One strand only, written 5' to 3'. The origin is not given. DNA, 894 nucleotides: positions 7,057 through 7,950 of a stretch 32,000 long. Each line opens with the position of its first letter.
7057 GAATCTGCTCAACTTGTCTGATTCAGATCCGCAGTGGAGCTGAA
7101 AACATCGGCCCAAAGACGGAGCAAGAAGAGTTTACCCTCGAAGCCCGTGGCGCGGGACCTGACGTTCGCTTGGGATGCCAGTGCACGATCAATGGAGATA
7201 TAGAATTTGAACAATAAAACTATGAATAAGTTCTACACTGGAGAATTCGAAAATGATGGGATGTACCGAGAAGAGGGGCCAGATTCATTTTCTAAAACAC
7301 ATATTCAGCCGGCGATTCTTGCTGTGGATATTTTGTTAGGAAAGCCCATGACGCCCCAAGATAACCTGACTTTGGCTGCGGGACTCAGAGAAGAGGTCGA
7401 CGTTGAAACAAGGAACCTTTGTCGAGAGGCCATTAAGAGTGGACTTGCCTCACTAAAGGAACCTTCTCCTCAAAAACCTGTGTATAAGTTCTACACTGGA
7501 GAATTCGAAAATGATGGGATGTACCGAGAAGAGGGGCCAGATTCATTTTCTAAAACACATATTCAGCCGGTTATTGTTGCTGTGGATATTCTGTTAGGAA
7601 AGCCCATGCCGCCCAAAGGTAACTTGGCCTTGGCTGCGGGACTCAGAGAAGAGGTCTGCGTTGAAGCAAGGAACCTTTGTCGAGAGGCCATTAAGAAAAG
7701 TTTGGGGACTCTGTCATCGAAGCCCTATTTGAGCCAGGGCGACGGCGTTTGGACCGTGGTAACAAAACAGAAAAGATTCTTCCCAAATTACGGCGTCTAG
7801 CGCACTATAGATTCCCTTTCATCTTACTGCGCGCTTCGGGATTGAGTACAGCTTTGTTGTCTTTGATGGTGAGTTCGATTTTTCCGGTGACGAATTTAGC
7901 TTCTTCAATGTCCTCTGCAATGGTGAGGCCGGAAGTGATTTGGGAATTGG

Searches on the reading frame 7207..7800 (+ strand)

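Call 12: search_protein_families(library=pfam, proteins=[window:7207-7800:+])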
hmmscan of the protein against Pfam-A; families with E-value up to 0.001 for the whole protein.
window:7207-7800:+ (197 aa): 1 family
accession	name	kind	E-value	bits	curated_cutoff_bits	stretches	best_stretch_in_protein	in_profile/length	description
PF23351.1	BBS2_CtH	-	0.00026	21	27.2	0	70-78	8-16/27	BBS2 C-terminal helix bundle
